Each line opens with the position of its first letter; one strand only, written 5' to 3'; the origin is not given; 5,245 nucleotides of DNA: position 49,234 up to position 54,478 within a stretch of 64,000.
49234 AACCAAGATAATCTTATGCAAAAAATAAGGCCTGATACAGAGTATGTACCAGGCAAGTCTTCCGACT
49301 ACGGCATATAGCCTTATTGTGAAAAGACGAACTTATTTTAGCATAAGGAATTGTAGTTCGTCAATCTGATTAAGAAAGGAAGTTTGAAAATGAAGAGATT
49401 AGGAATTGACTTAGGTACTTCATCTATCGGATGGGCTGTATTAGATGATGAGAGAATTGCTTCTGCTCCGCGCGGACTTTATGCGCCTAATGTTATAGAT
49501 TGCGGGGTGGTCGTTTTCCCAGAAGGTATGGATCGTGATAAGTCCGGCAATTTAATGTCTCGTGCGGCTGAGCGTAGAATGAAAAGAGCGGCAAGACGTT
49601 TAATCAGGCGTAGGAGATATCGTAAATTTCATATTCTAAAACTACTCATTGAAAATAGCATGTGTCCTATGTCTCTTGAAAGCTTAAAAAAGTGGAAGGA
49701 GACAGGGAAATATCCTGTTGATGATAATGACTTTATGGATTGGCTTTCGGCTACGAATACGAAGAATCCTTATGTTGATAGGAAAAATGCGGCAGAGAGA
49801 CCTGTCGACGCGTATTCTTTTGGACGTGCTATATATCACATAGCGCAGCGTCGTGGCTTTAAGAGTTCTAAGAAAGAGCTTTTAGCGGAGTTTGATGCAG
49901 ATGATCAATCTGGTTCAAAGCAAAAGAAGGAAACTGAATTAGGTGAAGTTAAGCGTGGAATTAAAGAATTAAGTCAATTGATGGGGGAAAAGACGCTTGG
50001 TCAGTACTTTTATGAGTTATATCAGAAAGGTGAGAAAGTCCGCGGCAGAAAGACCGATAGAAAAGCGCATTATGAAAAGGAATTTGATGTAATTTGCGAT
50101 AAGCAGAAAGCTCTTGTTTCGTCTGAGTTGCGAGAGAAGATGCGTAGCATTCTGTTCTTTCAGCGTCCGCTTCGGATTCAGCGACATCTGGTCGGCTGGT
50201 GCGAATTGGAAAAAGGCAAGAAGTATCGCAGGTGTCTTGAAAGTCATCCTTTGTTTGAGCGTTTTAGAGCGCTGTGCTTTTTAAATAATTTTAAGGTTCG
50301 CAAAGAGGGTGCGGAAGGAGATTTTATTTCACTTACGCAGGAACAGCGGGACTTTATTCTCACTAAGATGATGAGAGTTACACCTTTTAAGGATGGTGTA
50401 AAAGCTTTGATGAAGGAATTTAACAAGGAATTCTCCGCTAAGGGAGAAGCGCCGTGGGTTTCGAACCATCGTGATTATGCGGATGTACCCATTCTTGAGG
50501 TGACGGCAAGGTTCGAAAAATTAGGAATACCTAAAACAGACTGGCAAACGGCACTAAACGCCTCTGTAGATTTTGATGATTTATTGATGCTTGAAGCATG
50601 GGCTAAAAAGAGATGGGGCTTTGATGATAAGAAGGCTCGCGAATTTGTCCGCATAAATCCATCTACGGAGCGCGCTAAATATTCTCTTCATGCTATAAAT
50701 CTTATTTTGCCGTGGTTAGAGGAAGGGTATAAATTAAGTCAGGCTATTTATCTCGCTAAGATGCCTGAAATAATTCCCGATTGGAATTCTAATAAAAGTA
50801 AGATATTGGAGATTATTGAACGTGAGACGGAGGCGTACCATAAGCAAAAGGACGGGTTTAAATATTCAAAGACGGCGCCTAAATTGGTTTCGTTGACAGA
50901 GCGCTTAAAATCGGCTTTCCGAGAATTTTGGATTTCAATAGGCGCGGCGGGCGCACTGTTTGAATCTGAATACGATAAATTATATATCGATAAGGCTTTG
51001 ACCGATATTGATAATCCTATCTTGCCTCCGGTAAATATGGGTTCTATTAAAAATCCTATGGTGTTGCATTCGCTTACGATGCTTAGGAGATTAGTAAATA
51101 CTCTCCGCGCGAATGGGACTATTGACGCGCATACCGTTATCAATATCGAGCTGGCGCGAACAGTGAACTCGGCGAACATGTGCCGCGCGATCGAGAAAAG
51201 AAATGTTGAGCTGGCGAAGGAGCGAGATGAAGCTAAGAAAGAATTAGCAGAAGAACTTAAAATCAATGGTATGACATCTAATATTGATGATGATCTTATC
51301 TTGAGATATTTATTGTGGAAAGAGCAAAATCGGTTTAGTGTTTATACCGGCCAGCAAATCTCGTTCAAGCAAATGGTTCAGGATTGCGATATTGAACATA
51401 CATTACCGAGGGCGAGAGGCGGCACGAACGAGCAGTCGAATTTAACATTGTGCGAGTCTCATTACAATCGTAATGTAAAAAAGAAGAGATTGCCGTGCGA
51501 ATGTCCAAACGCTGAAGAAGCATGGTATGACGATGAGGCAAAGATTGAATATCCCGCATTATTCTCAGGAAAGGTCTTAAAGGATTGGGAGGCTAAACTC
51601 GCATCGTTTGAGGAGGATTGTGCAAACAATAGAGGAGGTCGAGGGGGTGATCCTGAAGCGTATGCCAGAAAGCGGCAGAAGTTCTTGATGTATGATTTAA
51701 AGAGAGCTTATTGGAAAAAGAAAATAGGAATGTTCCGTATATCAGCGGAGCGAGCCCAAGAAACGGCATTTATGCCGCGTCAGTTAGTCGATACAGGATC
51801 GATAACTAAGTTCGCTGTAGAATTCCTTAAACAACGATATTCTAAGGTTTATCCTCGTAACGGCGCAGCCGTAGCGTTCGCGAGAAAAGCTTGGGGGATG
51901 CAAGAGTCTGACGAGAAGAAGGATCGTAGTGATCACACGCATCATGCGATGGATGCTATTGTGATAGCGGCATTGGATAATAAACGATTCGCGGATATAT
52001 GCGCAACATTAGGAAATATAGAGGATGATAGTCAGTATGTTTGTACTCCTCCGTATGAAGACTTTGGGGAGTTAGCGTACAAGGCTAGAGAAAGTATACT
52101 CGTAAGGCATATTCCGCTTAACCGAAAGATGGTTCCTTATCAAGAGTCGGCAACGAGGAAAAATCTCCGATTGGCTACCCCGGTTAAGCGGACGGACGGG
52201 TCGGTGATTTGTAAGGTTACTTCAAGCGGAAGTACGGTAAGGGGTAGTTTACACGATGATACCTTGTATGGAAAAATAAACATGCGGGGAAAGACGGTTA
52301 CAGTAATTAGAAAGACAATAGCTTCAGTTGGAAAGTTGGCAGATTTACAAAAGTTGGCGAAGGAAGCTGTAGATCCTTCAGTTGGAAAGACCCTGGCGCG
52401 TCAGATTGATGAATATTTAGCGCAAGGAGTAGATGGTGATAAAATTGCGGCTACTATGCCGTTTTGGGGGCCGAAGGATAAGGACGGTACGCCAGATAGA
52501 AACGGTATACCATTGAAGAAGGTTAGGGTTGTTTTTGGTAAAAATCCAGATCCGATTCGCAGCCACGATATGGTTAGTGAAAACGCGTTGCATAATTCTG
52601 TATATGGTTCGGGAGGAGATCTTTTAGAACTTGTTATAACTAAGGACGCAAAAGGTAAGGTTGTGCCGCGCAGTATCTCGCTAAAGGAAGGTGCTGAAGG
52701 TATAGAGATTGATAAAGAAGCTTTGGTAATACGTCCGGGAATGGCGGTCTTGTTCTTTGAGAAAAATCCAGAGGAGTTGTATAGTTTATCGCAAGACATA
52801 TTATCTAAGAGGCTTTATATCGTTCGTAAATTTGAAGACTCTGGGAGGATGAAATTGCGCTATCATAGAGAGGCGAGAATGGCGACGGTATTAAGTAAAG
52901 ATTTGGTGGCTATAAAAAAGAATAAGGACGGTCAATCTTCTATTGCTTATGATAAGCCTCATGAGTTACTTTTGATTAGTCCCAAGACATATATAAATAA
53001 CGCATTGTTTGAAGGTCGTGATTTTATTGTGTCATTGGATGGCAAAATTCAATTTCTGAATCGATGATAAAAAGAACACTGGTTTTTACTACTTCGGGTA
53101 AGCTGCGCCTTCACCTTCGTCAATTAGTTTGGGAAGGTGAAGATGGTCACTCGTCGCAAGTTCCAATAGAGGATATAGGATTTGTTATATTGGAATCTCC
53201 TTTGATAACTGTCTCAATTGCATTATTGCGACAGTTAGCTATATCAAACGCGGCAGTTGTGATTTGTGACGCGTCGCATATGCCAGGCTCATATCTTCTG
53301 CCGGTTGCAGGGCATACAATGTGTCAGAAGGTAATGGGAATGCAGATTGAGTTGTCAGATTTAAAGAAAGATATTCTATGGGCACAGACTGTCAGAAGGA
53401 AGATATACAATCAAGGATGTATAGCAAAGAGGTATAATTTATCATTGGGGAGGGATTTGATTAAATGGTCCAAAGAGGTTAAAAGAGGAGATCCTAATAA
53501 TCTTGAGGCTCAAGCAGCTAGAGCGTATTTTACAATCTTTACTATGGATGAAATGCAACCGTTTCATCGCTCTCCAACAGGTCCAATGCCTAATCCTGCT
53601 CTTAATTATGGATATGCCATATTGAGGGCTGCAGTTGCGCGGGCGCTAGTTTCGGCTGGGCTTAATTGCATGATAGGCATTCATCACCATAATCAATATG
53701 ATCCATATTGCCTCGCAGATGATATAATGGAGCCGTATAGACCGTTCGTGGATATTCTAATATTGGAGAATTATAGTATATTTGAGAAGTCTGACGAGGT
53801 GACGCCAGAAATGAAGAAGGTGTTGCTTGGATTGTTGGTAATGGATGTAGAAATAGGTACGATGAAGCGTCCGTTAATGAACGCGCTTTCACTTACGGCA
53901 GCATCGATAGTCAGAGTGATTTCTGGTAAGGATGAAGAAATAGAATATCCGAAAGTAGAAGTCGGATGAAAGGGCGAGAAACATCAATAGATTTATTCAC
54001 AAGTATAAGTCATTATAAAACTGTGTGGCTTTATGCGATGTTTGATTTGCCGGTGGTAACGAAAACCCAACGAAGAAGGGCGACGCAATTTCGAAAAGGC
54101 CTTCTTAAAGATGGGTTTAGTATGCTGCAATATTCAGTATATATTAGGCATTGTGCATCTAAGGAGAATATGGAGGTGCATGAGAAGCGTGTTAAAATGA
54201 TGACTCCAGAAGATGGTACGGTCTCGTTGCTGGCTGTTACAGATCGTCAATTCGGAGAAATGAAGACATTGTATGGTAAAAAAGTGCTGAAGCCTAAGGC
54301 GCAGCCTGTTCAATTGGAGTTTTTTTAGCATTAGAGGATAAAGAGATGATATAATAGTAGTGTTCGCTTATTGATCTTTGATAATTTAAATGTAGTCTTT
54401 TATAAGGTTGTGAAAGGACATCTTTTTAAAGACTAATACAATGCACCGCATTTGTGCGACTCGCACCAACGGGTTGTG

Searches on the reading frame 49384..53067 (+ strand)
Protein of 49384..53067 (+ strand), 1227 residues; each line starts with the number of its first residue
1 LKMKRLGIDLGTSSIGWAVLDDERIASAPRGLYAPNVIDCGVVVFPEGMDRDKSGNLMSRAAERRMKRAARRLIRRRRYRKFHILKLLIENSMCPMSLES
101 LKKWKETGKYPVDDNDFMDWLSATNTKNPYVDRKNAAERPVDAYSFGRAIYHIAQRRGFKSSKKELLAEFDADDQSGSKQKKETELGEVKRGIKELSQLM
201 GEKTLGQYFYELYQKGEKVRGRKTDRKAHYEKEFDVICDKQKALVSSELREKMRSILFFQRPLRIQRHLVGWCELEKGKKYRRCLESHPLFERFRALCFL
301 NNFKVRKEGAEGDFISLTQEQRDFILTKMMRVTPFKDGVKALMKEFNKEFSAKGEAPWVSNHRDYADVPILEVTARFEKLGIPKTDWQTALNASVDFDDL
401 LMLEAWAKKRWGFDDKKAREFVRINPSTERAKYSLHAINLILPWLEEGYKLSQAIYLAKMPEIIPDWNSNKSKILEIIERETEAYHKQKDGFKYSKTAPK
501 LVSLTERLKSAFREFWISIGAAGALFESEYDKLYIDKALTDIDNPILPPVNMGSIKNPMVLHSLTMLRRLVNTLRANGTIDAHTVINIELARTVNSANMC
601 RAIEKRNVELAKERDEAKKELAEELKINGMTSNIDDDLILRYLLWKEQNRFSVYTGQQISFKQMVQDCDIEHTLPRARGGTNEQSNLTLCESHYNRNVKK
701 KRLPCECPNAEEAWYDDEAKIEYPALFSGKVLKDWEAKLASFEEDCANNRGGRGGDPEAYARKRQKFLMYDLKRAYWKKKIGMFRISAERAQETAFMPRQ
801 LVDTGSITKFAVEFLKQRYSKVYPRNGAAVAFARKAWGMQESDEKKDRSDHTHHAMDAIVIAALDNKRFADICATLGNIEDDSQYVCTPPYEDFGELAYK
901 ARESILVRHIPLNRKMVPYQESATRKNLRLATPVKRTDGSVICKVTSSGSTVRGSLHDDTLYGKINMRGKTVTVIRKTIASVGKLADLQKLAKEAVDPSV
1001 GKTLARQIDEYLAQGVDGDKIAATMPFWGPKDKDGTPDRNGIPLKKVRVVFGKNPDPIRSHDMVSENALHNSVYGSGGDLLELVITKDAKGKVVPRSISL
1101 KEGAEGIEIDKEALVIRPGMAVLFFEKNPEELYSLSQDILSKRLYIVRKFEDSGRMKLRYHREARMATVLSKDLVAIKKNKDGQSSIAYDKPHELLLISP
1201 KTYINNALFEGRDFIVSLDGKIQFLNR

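Call 93: search_protein_families(library=pfam, proteins=[window:49384-53067:+], max_evalue=0.00001)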
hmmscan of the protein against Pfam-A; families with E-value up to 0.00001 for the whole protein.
window:49384-53067:+ (1227 aa): 2 families
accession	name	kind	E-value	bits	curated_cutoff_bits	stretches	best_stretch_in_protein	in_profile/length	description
PF18541.7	RuvC_III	-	1.1e-11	45.5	26.2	1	794-874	4-116/179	RuvC endonuclease subdomain 3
PF13395.12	HNH_4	-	1.9e-10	41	22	1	653-704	2-53/54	HNH endonuclease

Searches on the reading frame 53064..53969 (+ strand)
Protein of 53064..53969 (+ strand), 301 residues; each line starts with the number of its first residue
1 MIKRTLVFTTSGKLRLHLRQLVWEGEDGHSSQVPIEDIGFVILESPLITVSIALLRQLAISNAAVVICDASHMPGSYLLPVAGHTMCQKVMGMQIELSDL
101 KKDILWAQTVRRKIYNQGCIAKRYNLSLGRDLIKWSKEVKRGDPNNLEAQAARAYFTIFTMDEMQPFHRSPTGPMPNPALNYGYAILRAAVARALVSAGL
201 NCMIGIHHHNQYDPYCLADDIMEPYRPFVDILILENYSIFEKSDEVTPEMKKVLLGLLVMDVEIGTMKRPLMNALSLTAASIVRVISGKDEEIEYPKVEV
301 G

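Call 95: search_protein_families(library=pfam, proteins=[window:53064-53969:+], max_evalue=0.001)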
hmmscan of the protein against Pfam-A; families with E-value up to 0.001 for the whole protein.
window:53064-53969:+ (301 aa): 1 family
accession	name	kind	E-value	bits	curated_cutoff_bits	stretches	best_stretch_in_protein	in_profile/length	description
PF01867.21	Cas_Cas1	-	1.7e-22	80.3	22.3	1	7-235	2-248/283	CRISPR associated protein Cas1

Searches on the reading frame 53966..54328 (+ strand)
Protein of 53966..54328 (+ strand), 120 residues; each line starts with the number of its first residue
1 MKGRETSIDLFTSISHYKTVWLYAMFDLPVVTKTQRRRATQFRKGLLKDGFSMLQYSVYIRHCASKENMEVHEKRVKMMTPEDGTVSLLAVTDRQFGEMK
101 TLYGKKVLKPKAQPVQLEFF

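Call 95: search_protein_families(library=pfam, proteins=[window:53966-54328:+], max_evalue=0.001)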
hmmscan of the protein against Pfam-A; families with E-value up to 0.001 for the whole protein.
window:53966-54328:+ (120 aa): 2 families
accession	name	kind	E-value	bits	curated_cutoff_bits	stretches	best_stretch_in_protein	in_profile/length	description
PF09827.14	CRISPR_Cas2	-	2.4e-15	56.9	23.8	1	21-99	2-74/74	CRISPR associated protein Cas2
PF20803.2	PaaX_M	-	1.1e-05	25.9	24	1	19-74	6-58/83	PaaX protein central Cas2-like domain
